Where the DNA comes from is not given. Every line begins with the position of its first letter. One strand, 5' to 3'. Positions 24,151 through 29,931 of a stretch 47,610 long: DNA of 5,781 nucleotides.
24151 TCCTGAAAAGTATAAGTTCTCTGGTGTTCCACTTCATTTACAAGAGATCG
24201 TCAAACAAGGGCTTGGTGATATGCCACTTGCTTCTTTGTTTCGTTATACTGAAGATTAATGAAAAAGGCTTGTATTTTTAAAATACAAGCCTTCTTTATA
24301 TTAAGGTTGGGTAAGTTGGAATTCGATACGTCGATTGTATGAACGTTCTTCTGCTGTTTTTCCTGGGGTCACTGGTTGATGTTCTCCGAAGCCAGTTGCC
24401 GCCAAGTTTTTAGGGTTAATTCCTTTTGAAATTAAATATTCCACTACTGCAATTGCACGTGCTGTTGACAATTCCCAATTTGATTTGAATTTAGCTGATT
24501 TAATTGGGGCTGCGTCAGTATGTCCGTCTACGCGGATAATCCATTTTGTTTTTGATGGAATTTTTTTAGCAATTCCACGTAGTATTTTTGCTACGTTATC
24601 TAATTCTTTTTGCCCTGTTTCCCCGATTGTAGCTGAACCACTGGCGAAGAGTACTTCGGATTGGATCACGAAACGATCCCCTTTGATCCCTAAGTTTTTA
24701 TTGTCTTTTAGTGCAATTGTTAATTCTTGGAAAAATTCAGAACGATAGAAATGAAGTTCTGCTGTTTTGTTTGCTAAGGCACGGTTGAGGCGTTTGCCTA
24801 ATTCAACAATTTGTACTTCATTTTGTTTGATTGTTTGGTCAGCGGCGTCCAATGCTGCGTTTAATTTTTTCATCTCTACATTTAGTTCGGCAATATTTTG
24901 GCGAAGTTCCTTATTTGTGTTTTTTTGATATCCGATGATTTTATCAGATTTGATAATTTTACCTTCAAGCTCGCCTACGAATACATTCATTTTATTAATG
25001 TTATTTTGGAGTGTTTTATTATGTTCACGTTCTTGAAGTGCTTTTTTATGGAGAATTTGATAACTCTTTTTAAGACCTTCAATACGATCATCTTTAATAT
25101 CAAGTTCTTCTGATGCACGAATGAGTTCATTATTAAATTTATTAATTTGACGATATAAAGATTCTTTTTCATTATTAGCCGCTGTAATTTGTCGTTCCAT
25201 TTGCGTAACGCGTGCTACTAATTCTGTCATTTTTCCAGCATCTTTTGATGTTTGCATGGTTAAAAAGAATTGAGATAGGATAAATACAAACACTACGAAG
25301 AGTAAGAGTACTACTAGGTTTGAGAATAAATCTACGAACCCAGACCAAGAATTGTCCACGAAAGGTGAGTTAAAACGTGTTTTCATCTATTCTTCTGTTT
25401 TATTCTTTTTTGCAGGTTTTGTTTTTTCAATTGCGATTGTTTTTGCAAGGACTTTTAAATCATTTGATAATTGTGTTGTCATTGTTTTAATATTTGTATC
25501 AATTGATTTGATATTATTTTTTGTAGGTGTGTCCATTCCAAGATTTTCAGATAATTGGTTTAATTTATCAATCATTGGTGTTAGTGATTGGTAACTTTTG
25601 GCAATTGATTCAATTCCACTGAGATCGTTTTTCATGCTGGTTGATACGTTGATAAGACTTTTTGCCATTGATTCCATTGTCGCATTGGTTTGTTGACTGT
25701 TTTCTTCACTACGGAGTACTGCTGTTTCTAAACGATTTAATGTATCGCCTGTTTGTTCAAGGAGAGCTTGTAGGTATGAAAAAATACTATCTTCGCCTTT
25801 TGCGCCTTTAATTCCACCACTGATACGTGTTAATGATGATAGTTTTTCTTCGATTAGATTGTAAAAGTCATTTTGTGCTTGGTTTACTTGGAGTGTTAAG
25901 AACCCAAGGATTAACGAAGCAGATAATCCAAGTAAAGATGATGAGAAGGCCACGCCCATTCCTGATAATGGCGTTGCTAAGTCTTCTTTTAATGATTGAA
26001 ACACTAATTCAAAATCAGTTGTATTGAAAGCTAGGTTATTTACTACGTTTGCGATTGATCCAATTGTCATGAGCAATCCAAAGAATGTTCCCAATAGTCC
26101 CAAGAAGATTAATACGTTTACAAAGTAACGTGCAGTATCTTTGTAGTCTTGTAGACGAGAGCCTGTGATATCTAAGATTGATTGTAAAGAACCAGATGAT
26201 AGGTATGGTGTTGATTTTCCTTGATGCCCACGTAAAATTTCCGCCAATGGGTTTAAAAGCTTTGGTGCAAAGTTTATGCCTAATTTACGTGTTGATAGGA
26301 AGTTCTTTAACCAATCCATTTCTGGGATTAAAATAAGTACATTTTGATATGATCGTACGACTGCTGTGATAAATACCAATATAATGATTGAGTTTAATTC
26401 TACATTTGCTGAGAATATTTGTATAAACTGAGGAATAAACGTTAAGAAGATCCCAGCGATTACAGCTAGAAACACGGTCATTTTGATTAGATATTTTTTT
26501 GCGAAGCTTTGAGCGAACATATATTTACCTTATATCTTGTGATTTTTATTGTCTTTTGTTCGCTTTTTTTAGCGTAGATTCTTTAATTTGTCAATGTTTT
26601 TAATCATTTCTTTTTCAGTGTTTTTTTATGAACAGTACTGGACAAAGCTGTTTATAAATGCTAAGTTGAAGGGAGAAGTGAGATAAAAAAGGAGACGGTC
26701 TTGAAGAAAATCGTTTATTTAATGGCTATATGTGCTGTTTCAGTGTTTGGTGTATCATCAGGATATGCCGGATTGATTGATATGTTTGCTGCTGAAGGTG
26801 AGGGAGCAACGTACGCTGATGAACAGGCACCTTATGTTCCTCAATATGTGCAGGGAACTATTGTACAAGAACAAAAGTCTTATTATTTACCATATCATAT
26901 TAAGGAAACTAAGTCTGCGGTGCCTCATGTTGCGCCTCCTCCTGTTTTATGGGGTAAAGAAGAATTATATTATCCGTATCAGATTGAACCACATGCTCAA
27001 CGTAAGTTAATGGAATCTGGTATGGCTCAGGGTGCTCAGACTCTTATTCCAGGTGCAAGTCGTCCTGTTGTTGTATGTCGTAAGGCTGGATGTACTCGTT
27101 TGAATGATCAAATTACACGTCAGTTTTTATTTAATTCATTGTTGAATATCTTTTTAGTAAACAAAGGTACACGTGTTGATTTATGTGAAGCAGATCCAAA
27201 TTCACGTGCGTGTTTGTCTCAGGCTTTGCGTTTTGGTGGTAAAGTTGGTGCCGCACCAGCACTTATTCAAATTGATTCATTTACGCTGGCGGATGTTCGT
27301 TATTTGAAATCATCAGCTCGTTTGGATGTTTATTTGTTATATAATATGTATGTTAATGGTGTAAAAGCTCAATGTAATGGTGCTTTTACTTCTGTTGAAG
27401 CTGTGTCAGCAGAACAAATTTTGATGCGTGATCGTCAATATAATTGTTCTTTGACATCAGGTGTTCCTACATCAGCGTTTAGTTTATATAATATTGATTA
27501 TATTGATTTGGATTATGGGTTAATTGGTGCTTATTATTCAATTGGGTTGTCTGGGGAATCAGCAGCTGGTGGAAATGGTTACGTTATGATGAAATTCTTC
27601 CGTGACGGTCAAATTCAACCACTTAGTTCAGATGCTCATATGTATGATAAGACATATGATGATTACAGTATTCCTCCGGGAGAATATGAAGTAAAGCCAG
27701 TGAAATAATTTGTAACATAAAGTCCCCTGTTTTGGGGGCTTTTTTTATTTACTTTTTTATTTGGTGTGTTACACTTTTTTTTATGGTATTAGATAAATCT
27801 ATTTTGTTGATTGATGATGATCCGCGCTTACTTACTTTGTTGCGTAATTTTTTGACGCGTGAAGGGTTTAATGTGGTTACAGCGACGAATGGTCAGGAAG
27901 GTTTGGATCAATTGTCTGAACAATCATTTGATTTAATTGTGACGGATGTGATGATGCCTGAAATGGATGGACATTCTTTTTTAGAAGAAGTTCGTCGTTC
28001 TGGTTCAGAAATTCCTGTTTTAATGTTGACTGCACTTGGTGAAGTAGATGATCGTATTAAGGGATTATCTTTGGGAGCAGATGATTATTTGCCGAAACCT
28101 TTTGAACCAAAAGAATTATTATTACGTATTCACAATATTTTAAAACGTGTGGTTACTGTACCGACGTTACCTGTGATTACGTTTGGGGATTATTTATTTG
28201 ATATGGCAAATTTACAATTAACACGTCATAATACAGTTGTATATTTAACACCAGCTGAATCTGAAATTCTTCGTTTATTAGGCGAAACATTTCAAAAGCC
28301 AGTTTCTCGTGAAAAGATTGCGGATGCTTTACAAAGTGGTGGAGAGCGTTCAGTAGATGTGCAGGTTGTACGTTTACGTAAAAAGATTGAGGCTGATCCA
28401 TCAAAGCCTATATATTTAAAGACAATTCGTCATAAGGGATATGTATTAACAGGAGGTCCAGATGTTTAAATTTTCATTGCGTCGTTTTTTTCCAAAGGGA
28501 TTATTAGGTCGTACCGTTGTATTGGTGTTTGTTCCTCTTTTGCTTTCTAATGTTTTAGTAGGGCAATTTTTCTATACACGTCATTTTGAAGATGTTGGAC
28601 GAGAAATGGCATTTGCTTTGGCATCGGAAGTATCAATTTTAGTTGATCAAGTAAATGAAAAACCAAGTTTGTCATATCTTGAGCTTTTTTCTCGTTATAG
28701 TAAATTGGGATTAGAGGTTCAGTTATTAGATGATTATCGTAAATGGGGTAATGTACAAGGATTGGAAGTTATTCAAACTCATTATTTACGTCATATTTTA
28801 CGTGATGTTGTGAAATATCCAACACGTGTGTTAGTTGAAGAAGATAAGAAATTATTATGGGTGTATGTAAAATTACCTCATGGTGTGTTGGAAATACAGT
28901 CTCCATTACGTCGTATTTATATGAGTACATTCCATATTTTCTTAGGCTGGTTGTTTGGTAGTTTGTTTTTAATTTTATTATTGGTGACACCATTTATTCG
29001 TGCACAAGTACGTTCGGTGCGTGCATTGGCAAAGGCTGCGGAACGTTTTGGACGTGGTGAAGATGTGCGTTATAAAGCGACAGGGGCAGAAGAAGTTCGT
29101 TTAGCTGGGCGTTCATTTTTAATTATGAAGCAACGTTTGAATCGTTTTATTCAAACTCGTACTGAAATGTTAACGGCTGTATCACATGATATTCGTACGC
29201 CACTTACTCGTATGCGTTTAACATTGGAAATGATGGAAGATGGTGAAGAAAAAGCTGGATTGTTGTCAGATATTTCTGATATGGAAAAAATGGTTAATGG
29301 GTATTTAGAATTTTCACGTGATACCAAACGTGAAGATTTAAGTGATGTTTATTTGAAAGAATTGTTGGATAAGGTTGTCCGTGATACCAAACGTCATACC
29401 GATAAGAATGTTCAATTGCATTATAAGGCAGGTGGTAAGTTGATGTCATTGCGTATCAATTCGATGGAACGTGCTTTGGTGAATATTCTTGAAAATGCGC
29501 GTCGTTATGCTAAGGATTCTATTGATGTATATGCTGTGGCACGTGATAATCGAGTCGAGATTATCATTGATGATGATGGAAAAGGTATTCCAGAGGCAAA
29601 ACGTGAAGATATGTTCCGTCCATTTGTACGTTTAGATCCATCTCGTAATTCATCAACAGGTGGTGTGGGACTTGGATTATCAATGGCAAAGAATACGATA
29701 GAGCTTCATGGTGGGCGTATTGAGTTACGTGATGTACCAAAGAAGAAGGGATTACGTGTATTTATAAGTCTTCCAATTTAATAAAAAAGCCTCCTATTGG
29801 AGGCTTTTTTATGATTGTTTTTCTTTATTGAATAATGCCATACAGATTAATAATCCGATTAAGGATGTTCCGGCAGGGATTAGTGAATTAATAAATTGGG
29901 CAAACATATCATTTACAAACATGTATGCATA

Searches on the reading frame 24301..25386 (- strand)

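Call 15: search_protein_families(library=pfam, proteins=[window:24301-25386:-], max_evalue=0.001)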
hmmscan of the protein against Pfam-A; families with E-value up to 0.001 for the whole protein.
window:24301-25386:- (361 aa): 1 family
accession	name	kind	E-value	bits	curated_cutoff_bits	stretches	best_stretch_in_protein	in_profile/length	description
PF00691.25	OmpA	-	1.2e-21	77.3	27.2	1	246-352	1-98/98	OmpA family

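Call 97: search_protein_families(library=ncbifam, proteins=[window:24301-25386:-], max_evalue=0.01)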
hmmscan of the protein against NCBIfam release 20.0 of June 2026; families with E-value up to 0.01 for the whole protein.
window:24301-25386:- (361 aa): 48 families (the best 25 are shown)
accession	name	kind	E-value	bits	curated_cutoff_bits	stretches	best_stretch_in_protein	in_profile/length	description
NF006543.0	PRK09039.1-2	equivalog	4.8e-94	316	305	1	12-360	15-349/350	peptidoglycan -binding protein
NF006545.0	PRK09039.1-4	equivalog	1.4e-76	258.4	372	1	12-360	14-341/342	peptidoglycan -binding protein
NF006542.0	PRK09039.1-1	equivalog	3.8e-70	237.6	388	3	204-360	468-626/627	peptidoglycan -binding protein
NF006544.0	PRK09039.1-3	equivalog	8e-69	232.8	362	1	12-360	14-342/343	peptidoglycan -binding protein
NF006546.0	PRK09039.1-5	equivalog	7.8e-61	206.3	615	1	13-360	15-342/343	peptidoglycan -binding protein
NF006541.1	PRK09038.1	equivalog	1.1e-32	113.7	283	1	156-356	59-246/253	flagellar motor protein MotD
TIGR03350.1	type_VI_ompA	equivalog_domain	3.9e-26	91.6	139.8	1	239-356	26-135/137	type VI secretion system protein TssL, long form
NF005444.0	PRK07033.1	equivalog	4.3e-26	91.9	520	1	222-358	297-421/438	DotU family type VI secretion system protein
NF005382.1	PRK06925.1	equivalog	3.7e-25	89.5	264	1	235-356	107-221/225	flagellar motor protein MotS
NF006508.0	PRK08944.1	subfamily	1.1e-24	87.2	259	1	241-360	177-289/304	MotB family protein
NF005831.1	PRK07734.1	equivalog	6.1e-24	85.2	301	1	209-356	105-246/250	flagellar motor protein MotB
NF053611.1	YiaD_Gzip_OmpA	equivalog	2.4e-23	82.9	175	1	239-357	98-205/206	YiaD family glycine zipper/OmpA-like lipoprotein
NF006547.1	PRK09040.1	equivalog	4.8e-22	78.4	194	1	194-356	40-198/213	hypothetical protein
NF005195.1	PRK06667.1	equivalog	3.5e-20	72.8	300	1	241-356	120-233/241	flagellar motor protein MotB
NF006285.1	PRK08457.1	equivalog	7.3e-20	71.8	250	1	241-358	120-230/253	flagellar motor protein MotB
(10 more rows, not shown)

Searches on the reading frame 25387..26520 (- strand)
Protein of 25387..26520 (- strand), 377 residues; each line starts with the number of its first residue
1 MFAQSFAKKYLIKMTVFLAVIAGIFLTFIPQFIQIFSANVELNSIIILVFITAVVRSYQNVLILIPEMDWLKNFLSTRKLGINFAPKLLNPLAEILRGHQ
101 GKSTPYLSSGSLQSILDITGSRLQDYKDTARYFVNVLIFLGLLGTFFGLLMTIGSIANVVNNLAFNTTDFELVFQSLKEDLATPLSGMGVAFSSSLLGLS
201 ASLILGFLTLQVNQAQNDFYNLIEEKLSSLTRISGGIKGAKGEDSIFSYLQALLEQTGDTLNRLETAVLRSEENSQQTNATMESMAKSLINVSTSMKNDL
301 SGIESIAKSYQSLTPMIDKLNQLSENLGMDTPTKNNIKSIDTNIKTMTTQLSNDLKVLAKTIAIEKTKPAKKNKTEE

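Call 15: search_protein_families(library=pfam, proteins=[window:25387-26520:-], max_evalue=0.001)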
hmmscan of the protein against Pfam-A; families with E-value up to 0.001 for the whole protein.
window:25387-26520:- (377 aa): 2 families
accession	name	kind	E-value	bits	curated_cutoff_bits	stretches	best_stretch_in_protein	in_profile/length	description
PF04136.21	COG3_N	-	0.00023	21.6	27.9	1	249-349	12-112/147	Conserved oligomeric Golgi complex subunit 3, N-terminal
PF01618.21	MotA_ExbB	-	0.00029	21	22.9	0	102-192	21-105/127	MotA/TolQ/ExbB proton channel family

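Call 97: search_protein_families(library=ncbifam, proteins=[window:25387-26520:-], max_evalue=0.01)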
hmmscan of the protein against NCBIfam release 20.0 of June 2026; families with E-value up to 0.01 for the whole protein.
window:25387-26520:- (377 aa): 1 family
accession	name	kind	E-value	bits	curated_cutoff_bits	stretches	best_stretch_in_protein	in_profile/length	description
NF033917.0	antiphage_ZorA_4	subfamily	1.2e-05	24.4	500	1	128-326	57-243/413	anti-phage ZorAB system protein ZorA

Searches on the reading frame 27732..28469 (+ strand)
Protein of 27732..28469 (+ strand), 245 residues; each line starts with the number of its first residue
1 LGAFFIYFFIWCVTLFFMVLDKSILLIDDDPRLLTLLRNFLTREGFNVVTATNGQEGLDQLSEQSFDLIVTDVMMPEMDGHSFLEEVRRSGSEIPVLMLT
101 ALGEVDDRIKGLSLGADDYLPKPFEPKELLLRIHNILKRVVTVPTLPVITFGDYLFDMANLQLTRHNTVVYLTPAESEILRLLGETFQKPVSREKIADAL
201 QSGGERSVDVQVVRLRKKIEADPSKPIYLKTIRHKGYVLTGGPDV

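Call 22: search_protein_families(library=pfam, proteins=[window:27732-28469:+], max_evalue=0.001)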
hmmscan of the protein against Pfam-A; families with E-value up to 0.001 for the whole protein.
window:27732-28469:+ (245 aa): 2 families
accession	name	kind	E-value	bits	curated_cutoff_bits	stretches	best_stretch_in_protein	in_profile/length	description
PF00072.30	Response_reg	-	6.8e-34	116.8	30.2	1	24-133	1-110/111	Response regulator receiver domain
PF00486.34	Trans_reg_C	-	1.5e-15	57.5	26.2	1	169-239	3-77/77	Transcriptional regulatory protein, C terminal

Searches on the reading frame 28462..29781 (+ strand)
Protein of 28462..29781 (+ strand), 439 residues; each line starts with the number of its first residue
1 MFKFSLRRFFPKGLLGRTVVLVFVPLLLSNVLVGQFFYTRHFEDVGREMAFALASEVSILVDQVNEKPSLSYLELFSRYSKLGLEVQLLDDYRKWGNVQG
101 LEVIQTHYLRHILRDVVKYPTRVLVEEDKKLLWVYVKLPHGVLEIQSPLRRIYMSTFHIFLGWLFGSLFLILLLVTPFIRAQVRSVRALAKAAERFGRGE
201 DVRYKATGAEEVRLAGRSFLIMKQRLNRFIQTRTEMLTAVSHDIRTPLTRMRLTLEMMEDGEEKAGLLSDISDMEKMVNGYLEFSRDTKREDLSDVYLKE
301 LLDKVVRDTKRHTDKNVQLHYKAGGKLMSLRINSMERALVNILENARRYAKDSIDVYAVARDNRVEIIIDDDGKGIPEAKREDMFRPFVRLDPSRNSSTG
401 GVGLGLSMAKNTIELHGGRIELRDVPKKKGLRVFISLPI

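Call 22: search_protein_families(library=pfam, proteins=[window:28462-29781:+], max_evalue=0.001)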
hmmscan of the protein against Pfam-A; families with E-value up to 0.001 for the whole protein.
window:28462-29781:+ (439 aa): 5 families
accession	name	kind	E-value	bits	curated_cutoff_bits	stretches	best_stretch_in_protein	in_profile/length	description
PF02518.31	HATPase_c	-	3e-21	76.4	26.4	1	334-438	5-108/111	Histidine kinase-, DNA gyrase B-, and HSP90-like ATPase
PF00512.31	HisKA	-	9.1e-11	42.1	26.9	1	233-286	2-62/66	His Kinase A (phospho-acceptor) domain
PF13589.12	HATPase_c_3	-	9.1e-06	26.2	25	1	334-409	2-80/137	Histidine kinase-, DNA gyrase B-, and HSP90-like ATPase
PF00672.30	HAMP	-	7.4e-05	23.4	25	1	178-227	2-52/53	HAMP domain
PF13581.12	HATPase_c_2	-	0.00059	20.3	27.4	0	338-406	39-104/127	Histidine kinase-like ATPase domain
